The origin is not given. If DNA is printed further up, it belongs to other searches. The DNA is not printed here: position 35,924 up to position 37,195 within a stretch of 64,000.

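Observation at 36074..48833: Seven-gene minus-strand defense operon: DUF499 (BrxC-like)-DUF3780-DUF1156 MTase-PLD::SNF2 helicase-Zn ribbon-GmrSD-unknown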

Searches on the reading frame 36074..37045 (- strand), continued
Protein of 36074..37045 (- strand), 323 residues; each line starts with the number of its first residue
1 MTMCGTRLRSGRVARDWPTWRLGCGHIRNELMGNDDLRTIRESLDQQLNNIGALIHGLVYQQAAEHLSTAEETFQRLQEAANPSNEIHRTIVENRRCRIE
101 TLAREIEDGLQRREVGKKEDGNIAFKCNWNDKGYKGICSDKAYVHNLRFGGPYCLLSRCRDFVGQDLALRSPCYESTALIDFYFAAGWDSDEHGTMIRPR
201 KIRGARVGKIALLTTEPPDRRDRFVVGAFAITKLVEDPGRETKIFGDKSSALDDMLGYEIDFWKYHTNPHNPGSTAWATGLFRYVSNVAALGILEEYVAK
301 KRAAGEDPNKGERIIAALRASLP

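Call 42: find_encoding_contigs(protein=P0076, flank=8000, max_places=1)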
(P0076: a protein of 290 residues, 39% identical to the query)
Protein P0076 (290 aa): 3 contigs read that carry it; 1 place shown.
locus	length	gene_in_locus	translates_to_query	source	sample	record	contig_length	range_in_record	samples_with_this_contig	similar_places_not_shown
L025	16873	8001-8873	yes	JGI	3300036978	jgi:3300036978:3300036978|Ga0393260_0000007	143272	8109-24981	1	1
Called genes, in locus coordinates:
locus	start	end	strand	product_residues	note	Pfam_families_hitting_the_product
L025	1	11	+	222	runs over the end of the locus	PF01351:RNase_HII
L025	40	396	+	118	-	PF08378:NERD (weak), PF02021:UPF0102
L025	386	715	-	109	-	-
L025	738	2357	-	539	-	PF05833:NFACT_N, PF05670:NFACT-R_1, PF18297:NFACT-R_2 (weak)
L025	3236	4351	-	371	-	-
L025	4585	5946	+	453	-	PF01938:TRAM (weak), PF01555:N6_N4_Mtase (weak), PF05958:tRNA_U5-meth_tr, PF03602:Cons_hypoth95, PF05175:MTS, PF09445:Methyltransf_15, PF13649:Methyltransf_25, PF13847:Methyltransf_31, +3 more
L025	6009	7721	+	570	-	PF05960:DUF885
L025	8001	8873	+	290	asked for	-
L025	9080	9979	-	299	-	PF05235:CHAD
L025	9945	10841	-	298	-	PF02541:Ppx-GppA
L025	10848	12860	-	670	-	PF13089:PP_kinase_N, PF02503:PP_kinase, PF17941:PP_kinase_C_1, PF13091:PLDc_2, PF13090:PP_kinase_C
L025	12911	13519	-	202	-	PF00300:His_Phos_1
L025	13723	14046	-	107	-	-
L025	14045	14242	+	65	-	-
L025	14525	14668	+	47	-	PF01381:HTH_3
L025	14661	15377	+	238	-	-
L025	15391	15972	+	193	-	PF07661:MORN_2 (faint)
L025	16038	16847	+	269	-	-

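Call 43: find_encoding_contigs(protein=P0068, flank=8000, max_places=1)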
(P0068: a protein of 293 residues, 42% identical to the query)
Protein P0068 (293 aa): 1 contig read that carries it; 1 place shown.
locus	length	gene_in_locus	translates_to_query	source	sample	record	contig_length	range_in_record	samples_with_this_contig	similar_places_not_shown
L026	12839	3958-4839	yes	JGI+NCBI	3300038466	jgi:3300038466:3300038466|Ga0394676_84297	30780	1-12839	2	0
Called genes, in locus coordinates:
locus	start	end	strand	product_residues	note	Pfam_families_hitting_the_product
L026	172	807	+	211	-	PF02732:ERCC4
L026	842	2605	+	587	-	PF10592:AIPR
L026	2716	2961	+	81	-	-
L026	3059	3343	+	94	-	-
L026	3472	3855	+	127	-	-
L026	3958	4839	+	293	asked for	-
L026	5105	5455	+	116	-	-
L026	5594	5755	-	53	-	PF22180:RH3_dom (weak), PF01402:RHH_1 (weak), PF20605:Antitox_RHH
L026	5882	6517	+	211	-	PF00239:Resolvase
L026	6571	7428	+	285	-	-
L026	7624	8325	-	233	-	-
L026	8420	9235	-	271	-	PF03400:DDE_Tnp_IS1 (faint)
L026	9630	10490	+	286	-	-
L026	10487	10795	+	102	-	-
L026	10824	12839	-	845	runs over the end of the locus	PF02384:N6_Mtase, PF20473:MmeI_Mtase (weak), PF01170:UPF0020 (weak), PF02384:N6_Mtase (weak)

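Call 45: search_solved_structures(query=A1, max_evalue=10, show_alignments=2)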
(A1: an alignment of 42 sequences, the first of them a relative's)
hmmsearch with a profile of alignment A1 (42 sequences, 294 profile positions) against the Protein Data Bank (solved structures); distinct sequences matched with E-value up to 10: 11.
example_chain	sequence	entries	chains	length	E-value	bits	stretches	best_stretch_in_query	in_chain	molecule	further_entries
7ue2_A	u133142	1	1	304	1.8e-05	27.4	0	208-248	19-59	RPB_PLP3_R6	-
9ugr_A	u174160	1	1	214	0.0051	19.3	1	7-81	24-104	Syn-F4-Link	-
4uy3_A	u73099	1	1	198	0.19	14.2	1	10-55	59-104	SEPTATION RING FORMATION REGULATOR EZRA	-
3vjf_A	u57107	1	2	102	0.2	14.1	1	12-79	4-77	WA20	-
6kos_A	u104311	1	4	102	0.25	13.8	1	6-78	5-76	SUWA (Super WA20)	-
8j1w_A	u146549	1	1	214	0.45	12.9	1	8-76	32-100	near-infrared fluorescent protein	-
3ogh_B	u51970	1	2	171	0.55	12.7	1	14-82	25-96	Protein yciE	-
2a4a_A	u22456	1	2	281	0.83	12.1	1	5-69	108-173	deoxyribose-phosphate aldolase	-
5j10_A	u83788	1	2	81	1.4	11.3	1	6-52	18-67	peptide design 2L4HC2_24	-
8ho3_A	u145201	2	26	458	2.1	10.7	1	7-81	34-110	Major head protein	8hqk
8j0h_A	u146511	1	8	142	3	10.2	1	8-79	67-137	Uncharacterized protein C4H3.06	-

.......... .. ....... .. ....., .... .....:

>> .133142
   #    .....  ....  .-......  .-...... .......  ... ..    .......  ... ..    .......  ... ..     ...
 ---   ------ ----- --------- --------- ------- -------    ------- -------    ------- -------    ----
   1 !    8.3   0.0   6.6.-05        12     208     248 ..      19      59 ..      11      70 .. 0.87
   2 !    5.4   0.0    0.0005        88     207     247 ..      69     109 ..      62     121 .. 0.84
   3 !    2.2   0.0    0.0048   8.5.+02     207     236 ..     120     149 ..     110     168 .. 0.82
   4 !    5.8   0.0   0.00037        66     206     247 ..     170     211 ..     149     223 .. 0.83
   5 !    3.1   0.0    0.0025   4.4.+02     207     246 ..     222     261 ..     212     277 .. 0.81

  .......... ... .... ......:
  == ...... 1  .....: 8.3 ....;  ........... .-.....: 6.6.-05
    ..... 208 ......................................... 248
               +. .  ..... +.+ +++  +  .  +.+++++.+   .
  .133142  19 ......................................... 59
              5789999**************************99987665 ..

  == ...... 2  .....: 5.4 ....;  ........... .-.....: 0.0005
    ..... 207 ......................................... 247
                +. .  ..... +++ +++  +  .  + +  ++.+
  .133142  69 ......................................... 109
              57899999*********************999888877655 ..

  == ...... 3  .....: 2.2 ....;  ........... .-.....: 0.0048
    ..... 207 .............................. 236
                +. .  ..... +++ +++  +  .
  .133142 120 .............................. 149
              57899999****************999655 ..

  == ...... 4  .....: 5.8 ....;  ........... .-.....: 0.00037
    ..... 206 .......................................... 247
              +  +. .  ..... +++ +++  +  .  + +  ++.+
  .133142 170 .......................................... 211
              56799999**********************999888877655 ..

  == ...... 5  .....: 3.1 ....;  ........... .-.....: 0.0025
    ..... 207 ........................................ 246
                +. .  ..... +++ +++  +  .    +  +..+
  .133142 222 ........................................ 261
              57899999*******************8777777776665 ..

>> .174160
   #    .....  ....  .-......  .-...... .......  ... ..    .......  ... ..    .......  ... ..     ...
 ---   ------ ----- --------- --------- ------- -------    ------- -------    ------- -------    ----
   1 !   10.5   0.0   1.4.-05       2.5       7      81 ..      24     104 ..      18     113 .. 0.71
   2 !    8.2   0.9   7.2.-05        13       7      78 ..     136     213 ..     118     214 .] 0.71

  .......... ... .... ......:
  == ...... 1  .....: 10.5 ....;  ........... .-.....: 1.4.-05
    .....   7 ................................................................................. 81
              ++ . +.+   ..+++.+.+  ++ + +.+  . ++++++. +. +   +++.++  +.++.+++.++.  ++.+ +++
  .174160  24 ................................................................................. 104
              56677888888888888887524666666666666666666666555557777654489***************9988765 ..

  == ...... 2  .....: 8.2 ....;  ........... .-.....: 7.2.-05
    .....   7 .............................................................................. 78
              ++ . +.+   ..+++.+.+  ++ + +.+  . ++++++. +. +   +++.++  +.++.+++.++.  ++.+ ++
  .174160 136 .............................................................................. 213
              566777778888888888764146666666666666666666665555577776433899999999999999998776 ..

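Call 46: search_protein_families(library=pfam, alignment_id=A1, max_evalue=1)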
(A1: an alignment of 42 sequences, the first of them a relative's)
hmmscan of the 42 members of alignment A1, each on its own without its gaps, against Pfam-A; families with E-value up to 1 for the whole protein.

A. member 1, P0001 (292 aa): 0 families

B. families by the number of members that match (of 42 scanned): 36 families (the first 25 are shown)
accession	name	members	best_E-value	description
PF16528.11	Exo84_C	3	0.022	Exocyst component 84 C-terminal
PF14276.11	DUF4363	3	0.039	Domain of unknown function (DUF4363)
PF24408.1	wHTH-Calcineurin_assc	2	0.0083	wHTH-Calcineurin_assc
PF24611.2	Spectrin_Anc-1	2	0.14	Nuclear anchorage protein 1, spectrin-like repeat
PF04253.20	TFR_dimer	2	0.73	Transferrin receptor-like dimerisation domain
PF02561.19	FliS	1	0.0027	Flagellar protein FliS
PF19438.4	LIN9_C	1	0.0036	LIN9 C-terminal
PF18476.7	PIN_8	1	0.014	PIN like domain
PF04048.20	Sec8_N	1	0.032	Exocyst complex component Sec8 N-terminal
PF07825.17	Exc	1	0.036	Excisionase-like protein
PF09079.17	Cdc6_C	1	0.048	CDC6, C terminal winged helix domain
PF07321.17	YscO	1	0.05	Type III secretion protein YscO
PF03262.19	Corona_6B_7B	1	0.054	Coronavirus 6B/7B protein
PF05844.17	YopD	1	0.056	YopD protein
PF11696.13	DUF3292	1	0.065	Protein of unknown function (DUF3292)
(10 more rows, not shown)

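Call 51: search_protein_families(library=padloc, proteins=[L020:4200-7724:+, L020:7767-8366:+, L020:8480-10129:+, L020:10269-11498:+, L020:11443-14181:+, L020:14195-17575:+, L020:17612-18199:+, L020:2123-3295:+], max_evalue=0.001)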
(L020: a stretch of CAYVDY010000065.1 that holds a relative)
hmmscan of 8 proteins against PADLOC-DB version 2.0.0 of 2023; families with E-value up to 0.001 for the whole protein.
L020:4200-7724:+ (1174 aa): 56 families (the best 25 are shown)
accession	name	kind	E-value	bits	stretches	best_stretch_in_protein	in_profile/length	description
PDLC00659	HmaA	-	0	1731.8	1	1-1173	1-1172/1176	SNF2 helicase / DEAD-box helicase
PDLC02620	DrmD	-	3e-123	410.8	1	97-718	92-691/1060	DrmD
PDLC02500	BrxHI|BrxHII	-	9.6e-99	330.2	1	83-717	69-683/933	BrxHI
PDLC02621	DrmD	-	2.1e-96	322.2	1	124-1008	140-1007/1040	DrmD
PDLC02504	BrxHI|BrxHII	-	4.8e-95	317.4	1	75-1017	80-963/971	BrxHII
PDLC02572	DrmA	-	2.6e-72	242.2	1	124-615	137-631/1043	DrmA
PDLC02632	DrmD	-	8.9e-67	224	1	124-616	142-635/662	DrmD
PDLC02623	DrmD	-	1.4e-59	199.8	2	331-742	405-752/1040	DrmD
PDLC02619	DrmD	-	2.9e-55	185.8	2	94-531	22-436/872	DrmD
PDLC02633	DrmD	-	9.5e-55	183.9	1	118-609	140-631/839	DrmD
PDLC02624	DrmD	-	1.1e-47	161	1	142-611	1-470/652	DrmD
PDLC02634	DrmD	-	8e-42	141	1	104-636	91-613/900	DrmD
PDLC02843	DpdE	-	1.2e-40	137.4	2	97-295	151-322/1091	DpdE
PDLC02840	DpdE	-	1.8e-40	137.1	2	100-290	155-322/1091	DpdE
PDLC02853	DpdE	-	7.3e-36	121.5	1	72-609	65-601/985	DpdE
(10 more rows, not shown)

L020:7767-8366:+ (199 aa): 0 families

L020:8480-10129:+ (549 aa): 3 families
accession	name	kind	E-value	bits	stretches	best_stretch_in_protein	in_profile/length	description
PDLC02402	Aga_SIR2-PNTD1-PNTD2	-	1.6e-08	31.1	1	201-327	369-488/876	Class I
PDLC02418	Aga_SIR2-Kinase-PNTD1-PNTD2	-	3.2e-07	26.9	1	208-328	252-367/756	Class I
PDLC02394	pAgo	-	0.00075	15.3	0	265-393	298-439/1121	-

L020:10269-11498:+ (409 aa): 0 families

L020:11443-14181:+ (912 aa): 10 families
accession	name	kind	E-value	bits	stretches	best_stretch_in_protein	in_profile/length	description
PDLC00660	HmaB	-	0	1133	1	14-908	8-953/967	DNA-adenine methylase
PDLC00661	HmaB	-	0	1099.4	1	14-907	7-958/973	DNA-adenine methylase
PDLC03233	MTase_II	-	2.9e-39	133.2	2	202-588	180-569/731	Type II methyltransferase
PDLC03352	MTase_II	-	4.9e-25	85.6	2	385-549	415-599/1023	Type II methyltransferase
PDLC02189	DUF1156_MTase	-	3e-24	83.3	2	114-166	151-207/944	-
PDLC03314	MTase_II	-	2e-11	40.7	1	113-161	154-202/944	Type II methyltransferase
PDLC03322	MTase_II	-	2e-07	28.3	1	116-162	58-104/446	Type II methyltransferase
PDLC03367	MTase_II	-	1.8e-05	21.3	1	125-169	44-87/633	Type II methyltransferase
PDLC03364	MTase_II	-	1.9e-05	21.8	1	126-163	62-99/380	Type II methyltransferase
PDLC03224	MTase_II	-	0.00049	17.1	1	126-162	97-133/481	Type II methyltransferase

L020:14195-17575:+ (1126 aa): 2 families
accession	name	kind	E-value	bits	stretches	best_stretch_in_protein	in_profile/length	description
PDLC00662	HmaC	-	0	1029.6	1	167-1125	3-941/941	AAA+ ATPase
PDLC02192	DUF499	-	1e-42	144.1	1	208-852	34-632/1022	-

L020:17612-18199:+ (195 aa): 0 families

L020:2123-3295:+ (390 aa): 0 families

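Call 76: search_protein_families(library=ncbifam, proteins=[window:36074-36952:-], max_evalue=0.001)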
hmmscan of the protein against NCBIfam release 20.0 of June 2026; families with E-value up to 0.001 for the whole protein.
window:36074-36952:- (292 aa): 0 families

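Call 92: search_protein_families(library=pfam, alignment_id=A4, max_evalue=0.0001)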
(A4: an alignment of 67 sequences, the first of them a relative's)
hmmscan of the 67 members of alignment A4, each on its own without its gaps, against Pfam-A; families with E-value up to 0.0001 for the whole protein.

A. member 1, L009:782-1921:+ (380 aa): 1 family
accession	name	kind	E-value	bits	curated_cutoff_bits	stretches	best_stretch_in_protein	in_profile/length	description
PF04313.20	HSDR_N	-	4.8e-09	36.8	25.1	1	65-136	115-194/198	Type I restriction enzyme R protein N terminus (HSDR_N)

B. families by the number of members that match (of 67 scanned): 92 families (the first 25 are shown)
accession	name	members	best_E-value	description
PF12838.12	Fer4_7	3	5.4e-13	4Fe-4S dicluster domain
PF13237.11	Fer4_10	3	1.6e-11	4Fe-4S dicluster domain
PF13187.11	Fer4_9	3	1.5e-09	4Fe-4S dicluster domain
PF02662.21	FlpD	2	1.9e-52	Methyl-viologen-reducing hydrogenase, delta subunit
PF01595.25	CNNM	2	1.1e-46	Cyclin M transmembrane N-terminal domain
PF02754.22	CCG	2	5.4e-35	Cysteine-rich domain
PF03471.22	CorC_HlyC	2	8.8e-23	Transporter associated domain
PF00037.32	Fer4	2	4.8e-17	4Fe-4S binding domain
PF00571.33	CBS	2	4.7e-15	CBS domain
PF02661.23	Fic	2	2.5e-14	Fic/DOC family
PF13183.11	Fer4_8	2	6.5e-11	4Fe-4S dicluster domain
PF04313.20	HSDR_N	2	2.3e-10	Type I restriction enzyme R protein N terminus (HSDR_N)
PF13534.11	Fer4_17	2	3.3e-07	4Fe-4S dicluster domain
PF03841.19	SelA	1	2.1e-161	L-seryl-tRNA selenium transferase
PF03710.21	GlnE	1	2.9e-102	Glutamate-ammonia ligase adenylyltransferase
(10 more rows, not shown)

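Call 93: search_protein_representatives(alignment_id=A1)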
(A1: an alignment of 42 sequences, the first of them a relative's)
Query: 42 sequences, 294 profile positions. Proteins with E-value up to 0.001 (for the whole library): 607; up to 1e-10: 431; up to 1e-30: 103. The best 150 are listed.
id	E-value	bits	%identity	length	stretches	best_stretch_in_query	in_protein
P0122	2.2e-117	408.0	-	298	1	2-292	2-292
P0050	2.9e-116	404.3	-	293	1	2-290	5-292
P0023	9.2e-110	382.9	-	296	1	5-292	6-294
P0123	2.3e-100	352.1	-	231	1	66-293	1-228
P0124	2.9e-91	322.2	-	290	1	1-292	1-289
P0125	4.8e-87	308.3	-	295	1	6-288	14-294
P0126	1.9e-84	299.8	-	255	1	55-291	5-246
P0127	2.1e-80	286.6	-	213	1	77-290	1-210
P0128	3.2e-74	266.2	-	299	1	3-274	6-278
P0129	8.2e-71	255.1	-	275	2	76-249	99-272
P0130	3.2e-66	240.0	-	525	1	89-289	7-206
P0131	1.0e-62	228.5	-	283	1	27-290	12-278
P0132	1.2e-54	201.9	-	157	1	2-150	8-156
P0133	4.9e-53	196.7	-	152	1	145-290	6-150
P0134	6.6e-53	196.3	-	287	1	86-280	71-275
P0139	2.6e-45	171.4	-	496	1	88-272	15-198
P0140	7.9e-45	169.7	-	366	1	89-277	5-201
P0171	2.5e-35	138.6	-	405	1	90-289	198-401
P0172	3.0e-35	138.3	-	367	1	90-275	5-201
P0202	1.7e-32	129.2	-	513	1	72-288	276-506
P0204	3.6e-32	128.2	-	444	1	52-276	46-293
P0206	4.1e-32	128.0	-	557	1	76-288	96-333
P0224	1.2e-30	123.2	-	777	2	81-276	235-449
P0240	9.2e-30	120.3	-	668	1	80-277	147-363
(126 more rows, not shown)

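Call 94: search_protein_families(library=pfam, proteins=[P0130, P0139, P0224, P0240, P0206, P0202, P0140, P0172, P0171, P0204], max_evalue=0.01)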
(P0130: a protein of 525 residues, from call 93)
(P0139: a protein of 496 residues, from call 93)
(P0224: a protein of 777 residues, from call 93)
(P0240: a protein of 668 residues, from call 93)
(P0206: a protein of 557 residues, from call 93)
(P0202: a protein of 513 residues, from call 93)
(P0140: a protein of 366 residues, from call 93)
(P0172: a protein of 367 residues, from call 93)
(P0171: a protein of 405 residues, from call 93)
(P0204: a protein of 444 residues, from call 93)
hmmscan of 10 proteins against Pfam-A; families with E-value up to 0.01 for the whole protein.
P0130 (525 aa): 3 families
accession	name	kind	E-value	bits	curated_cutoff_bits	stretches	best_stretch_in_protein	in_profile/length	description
PF12773.13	DZR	-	3e-09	37.4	27.3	1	225-268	1-45/45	Double zinc ribbon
PF00730.31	HhH-GPD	-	6.1e-05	23.8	26.2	1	326-480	2-101/108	HhH-GPD superfamily base excision DNA repair protein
PF13240.11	Zn_Ribbon_1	-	0.0003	20.9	25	1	250-270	2-22/23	zinc-ribbon domain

P0139 (496 aa): 2 families
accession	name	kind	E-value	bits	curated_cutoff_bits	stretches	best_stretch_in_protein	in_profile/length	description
PF00730.31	HhH-GPD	-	9.1e-06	26.4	26.2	1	303-446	10-99/108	HhH-GPD superfamily base excision DNA repair protein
PF10576.14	EndIII_4Fe-2S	-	0.003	18.3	20.5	1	471-487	1-17/17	Iron-sulfur binding domain of endonuclease III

P0224 (777 aa): 1 family
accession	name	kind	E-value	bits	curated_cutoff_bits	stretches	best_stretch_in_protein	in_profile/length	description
PF13391.12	HNH_2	-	2.4e-15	56.5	21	1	674-726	1-66/66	HNH endonuclease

P0240 (668 aa): 1 family
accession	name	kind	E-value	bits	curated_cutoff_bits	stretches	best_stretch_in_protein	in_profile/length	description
PF13391.12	HNH_2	-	1.6e-14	53.9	21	1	460-512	1-66/66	HNH endonuclease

P0206 (557 aa): 1 family
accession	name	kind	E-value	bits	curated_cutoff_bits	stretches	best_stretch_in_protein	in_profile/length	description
PF20033.5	DUF6438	-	0.0047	17.6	30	0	479-549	42-113/116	Domain of unknown function (DUF6438)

P0202 (513 aa): 0 families

P0140 (366 aa): 0 families

P0172 (367 aa): 0 families

P0171 (405 aa): 0 families

P0204 (444 aa): 0 families

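Call 95: find_related_loci(query=A1, collection=viral_contigs, flank=6000)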
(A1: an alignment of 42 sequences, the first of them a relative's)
Query A1 (292 aa) in viral_contigs; peptide patterns used: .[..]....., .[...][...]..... (x = any residue, [..] = any of these).
28 stretches matched a pattern, but none encodes a relative of the query by tblastn (E <= 1e-3).

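Call 96: search_protein_families(library=phrogs, proteins=[window:36074-36952:-], max_evalue=0.001)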
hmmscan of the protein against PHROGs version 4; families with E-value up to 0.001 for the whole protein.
window:36074-36952:- (292 aa): 0 families
